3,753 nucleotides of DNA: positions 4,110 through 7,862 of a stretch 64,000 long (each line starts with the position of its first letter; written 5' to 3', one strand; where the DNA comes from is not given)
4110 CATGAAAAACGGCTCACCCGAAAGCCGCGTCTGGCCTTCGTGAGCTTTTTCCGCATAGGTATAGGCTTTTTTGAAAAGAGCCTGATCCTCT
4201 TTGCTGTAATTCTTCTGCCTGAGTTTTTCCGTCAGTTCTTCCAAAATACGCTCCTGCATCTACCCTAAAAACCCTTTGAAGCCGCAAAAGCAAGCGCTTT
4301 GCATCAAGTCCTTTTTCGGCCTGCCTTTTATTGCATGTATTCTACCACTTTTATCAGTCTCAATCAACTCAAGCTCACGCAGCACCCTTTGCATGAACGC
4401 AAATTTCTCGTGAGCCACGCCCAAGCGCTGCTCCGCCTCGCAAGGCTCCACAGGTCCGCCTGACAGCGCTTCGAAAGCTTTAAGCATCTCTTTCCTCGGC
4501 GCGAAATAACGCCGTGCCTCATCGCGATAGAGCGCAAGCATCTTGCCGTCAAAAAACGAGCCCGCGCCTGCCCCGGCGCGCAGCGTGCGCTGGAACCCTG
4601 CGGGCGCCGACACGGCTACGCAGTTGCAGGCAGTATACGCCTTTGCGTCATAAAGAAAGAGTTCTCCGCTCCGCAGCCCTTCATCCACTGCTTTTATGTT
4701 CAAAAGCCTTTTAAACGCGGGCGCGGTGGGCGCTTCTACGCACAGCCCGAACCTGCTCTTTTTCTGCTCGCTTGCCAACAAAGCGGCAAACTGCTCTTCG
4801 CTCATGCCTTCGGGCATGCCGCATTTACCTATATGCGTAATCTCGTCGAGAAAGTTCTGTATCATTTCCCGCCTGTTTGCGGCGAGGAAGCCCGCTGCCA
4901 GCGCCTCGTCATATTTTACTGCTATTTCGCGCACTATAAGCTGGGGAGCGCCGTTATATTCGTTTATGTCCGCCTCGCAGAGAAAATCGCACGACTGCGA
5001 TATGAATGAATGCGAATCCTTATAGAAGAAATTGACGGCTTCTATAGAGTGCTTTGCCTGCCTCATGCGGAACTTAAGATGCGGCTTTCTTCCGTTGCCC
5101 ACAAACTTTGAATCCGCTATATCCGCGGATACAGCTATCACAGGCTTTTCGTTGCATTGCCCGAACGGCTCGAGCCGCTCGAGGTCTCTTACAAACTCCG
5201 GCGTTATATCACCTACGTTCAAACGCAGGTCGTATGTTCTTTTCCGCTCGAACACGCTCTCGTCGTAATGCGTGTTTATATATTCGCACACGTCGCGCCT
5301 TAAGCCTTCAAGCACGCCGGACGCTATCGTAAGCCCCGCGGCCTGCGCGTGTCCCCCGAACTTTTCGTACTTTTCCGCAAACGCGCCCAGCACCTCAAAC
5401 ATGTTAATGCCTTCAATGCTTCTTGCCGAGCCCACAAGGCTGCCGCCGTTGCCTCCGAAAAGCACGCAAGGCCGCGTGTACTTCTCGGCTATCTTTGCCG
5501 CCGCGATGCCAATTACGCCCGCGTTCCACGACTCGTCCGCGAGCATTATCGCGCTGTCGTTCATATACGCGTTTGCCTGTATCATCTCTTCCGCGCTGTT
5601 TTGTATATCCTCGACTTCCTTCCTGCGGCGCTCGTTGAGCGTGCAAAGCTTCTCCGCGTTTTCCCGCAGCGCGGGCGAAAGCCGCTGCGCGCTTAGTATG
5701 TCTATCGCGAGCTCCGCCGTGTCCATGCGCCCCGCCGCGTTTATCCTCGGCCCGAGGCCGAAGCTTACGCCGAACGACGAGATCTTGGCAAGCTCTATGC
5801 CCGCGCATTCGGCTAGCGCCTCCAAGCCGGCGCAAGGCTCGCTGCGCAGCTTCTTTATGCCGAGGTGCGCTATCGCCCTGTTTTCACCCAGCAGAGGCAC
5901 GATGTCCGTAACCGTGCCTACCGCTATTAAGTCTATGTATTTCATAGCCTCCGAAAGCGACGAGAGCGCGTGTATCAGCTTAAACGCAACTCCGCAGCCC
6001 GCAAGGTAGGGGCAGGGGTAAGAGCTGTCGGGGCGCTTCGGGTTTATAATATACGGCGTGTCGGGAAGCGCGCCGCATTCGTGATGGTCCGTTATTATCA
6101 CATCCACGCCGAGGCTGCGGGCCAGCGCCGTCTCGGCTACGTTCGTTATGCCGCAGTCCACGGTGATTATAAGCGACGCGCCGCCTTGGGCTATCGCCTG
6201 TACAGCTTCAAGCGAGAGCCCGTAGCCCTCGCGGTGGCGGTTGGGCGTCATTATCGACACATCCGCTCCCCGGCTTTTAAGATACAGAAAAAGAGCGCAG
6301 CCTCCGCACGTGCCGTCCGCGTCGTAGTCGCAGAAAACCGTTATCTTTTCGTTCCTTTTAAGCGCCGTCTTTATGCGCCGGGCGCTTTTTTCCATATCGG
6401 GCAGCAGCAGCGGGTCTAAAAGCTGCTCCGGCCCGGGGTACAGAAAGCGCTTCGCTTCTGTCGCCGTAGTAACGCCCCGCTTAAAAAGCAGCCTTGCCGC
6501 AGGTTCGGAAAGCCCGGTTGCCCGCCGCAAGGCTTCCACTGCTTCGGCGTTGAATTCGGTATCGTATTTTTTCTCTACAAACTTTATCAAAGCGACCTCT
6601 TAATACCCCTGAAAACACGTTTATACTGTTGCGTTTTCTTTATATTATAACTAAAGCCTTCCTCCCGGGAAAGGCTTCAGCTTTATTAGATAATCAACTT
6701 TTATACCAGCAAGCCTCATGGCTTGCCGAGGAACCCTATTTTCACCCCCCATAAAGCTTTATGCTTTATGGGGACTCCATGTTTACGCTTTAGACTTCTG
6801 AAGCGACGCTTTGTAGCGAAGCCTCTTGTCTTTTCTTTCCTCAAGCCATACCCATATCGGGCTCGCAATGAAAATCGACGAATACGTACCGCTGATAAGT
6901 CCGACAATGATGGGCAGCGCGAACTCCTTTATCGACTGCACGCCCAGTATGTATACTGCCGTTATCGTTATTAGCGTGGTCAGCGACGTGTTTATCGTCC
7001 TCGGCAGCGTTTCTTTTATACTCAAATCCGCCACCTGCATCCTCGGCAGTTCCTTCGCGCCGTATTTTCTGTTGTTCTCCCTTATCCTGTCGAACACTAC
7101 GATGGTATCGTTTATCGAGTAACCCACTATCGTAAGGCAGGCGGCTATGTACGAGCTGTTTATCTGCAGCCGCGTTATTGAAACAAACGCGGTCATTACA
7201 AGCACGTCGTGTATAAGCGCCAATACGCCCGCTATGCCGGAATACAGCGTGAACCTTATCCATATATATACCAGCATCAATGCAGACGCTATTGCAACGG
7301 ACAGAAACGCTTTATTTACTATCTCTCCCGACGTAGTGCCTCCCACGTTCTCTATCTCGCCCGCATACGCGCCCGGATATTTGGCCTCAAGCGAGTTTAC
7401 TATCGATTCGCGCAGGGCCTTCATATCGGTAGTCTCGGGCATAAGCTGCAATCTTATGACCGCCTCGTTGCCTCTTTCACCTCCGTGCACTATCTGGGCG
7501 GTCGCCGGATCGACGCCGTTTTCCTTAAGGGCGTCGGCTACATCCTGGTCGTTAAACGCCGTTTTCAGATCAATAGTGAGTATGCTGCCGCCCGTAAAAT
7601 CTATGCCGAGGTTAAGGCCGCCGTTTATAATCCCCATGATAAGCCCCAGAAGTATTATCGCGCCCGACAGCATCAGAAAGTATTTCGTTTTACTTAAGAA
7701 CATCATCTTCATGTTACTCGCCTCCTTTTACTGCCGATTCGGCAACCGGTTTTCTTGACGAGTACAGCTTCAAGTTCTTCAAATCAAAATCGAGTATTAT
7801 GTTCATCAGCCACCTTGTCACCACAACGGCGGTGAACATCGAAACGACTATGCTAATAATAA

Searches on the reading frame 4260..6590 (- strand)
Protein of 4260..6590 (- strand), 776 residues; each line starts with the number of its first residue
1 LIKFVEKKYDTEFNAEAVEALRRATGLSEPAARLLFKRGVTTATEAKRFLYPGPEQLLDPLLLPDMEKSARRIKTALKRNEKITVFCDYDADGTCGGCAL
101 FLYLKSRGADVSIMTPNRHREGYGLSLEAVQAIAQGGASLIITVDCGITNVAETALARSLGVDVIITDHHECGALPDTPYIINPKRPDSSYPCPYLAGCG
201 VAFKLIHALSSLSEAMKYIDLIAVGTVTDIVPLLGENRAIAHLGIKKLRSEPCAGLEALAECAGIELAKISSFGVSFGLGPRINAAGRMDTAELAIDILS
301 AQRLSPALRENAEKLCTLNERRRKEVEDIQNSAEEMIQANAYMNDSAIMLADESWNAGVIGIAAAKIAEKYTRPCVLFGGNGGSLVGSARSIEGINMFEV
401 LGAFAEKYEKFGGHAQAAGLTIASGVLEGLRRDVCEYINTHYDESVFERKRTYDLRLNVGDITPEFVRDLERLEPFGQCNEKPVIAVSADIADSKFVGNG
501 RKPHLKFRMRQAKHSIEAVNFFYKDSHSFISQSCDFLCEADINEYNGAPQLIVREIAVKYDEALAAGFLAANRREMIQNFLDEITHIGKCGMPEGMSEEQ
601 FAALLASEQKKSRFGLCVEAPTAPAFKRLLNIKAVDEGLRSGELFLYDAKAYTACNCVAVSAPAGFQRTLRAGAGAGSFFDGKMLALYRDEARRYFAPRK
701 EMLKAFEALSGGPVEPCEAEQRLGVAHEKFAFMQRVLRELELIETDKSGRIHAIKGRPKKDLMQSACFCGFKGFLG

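Call 20: search_protein_families(library=ncbifam, proteins=[window:4260-6590:-], max_evalue=0.00001)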
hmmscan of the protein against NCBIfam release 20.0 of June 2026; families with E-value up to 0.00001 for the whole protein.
window:4260-6590:- (776 aa): 4 families
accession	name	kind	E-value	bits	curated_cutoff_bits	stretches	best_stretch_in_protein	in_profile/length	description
TIGR00644.1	recJ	equivalog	2.1e-145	485.1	396.9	1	28-553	2-543/546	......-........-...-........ exonuclease RecJ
NF008290.0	PRK11070.1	equivalog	2e-81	274.2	900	1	31-553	26-571/577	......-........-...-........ exonuclease RecJ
NF053576.1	RecJ_archaeal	equivalog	4.4e-17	62.1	360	1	71-246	2-170/452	RecJ family nuclease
NF040701.1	RecJ_Meth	equivalog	1e-06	27.9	550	0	78-245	5-167/449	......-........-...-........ exonuclease RecJ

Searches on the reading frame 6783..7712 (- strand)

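Call 20: search_protein_families(library=ncbifam, proteins=[window:6783-7712:-], max_evalue=0.00001)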
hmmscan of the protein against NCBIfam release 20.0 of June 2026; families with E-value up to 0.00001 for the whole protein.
window:6783-7712:- (309 aa): 23 families
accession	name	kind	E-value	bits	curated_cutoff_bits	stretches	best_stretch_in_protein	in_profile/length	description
TIGR00966.2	transloc_SecF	equivalog_domain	1.3e-84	284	160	1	4-290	2-279/279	protein translocase subunit SecF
NF009583.0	PRK13024.1-3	subfamily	2.5e-77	260.6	721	1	3-304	457-747/755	protein translocase subunit SecDF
NF009581.0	PRK13024.1-1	equivalog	8e-72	242.5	1058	1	2-306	448-745/752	protein translocase subunit SecDF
NF011315.0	PRK14726.1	equivalog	1.9e-62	211.6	1249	1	3-297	547-834/855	protein translocase subunit SecDF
NF009584.0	PRK13024.1-4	equivalog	3.7e-62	210.7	1171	1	2-299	450-740/759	protein translocase subunit SecDF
NF009585.0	PRK13024.1-5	equivalog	1.2e-58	199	1037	1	2-299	669-986/993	protein translocase subunit SecDF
NF009582.0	PRK13024.1-2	equivalog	4.4e-46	157.3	723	1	12-299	534-833/859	protein translocase subunit SecDF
TIGR00916.1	2A0604s01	subfamily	5.9e-45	153.7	148.6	1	121-280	76-231/231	SecD/SecF family protein translocase subunit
NF009580.0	PRK13023.1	equivalog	1.3e-43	149.4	1153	1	26-289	492-749/775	protein translocase subunit SecDF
NF046001.1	SecDF_plasm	equivalog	1.6e-37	129.1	500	1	2-300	533-856/878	protein translocase subunit SecDF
NF009540.0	PRK12911.1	equivalog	6.1e-30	103.4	1878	1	122-295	1223-1398/1403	bifunctional preprotein translocase subunit SecD/SecF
NF006353.0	PRK08578.1-1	subfamily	1.4e-15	57.5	282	1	13-288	9-272/281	preprotein translocase subunit SecF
NF006354.0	PRK08578.1-2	equivalog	1.7e-14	53.9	353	1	17-300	26-294/296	preprotein translocase subunit SecF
NF037998.2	RND_1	equivalog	1.8e-13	49.2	400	2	127-221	952-1045/1237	protein translocase SecDF, variant type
NF006355.0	PRK08578.1-3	equivalog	2.1e-13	50.2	421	1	14-274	26-267/290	preprotein translocase subunit SecF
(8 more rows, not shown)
